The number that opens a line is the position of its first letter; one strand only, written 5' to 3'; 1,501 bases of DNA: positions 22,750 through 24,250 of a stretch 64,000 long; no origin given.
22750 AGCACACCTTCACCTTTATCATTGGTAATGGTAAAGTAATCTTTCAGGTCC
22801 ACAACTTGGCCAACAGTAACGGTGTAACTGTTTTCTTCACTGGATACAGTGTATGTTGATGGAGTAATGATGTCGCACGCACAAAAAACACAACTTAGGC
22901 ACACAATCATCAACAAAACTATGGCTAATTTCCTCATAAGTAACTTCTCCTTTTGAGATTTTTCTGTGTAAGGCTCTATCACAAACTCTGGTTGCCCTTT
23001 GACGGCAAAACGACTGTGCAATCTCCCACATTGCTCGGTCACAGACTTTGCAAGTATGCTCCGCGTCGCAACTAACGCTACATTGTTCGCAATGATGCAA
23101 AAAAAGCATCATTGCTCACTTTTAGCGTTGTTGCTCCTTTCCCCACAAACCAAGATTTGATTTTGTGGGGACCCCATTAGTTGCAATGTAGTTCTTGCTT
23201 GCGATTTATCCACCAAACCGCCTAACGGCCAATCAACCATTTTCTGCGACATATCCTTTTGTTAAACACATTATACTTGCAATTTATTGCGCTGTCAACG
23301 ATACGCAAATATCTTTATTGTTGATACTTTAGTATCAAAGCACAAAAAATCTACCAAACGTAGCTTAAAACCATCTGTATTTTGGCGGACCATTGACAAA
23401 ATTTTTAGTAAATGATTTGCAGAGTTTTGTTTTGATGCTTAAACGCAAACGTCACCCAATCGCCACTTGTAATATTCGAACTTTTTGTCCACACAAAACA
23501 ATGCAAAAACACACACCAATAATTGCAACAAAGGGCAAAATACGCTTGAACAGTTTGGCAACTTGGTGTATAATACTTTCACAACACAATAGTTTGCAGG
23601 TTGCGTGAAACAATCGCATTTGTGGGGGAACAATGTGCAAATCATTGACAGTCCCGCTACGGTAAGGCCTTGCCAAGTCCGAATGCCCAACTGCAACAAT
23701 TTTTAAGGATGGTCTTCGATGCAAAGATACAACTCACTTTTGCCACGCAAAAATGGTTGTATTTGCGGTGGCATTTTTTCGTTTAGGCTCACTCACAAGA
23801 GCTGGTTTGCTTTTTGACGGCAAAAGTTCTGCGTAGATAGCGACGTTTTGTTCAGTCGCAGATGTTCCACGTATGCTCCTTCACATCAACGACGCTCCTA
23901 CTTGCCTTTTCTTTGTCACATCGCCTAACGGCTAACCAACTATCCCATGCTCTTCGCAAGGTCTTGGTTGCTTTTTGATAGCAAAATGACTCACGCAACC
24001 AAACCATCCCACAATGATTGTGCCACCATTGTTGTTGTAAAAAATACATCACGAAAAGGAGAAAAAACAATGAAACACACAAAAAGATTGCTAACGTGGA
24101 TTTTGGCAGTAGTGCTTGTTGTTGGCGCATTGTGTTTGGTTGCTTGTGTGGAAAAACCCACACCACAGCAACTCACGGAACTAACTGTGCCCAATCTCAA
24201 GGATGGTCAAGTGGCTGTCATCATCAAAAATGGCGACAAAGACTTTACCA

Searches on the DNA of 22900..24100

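Call 68: search_rna_families(source=window, start=22900, end=24100, threshold=evalue, max_evalue=1)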
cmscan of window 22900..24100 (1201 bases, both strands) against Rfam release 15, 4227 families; matches with E-value up to 1: 1.
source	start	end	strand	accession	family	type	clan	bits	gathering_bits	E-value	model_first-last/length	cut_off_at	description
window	23581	23708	+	RF00174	Cobalamin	Cis-reg; riboswitch;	CL00101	40.2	31.5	2e-08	1-189/189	no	Cobalamin riboswitch aptamer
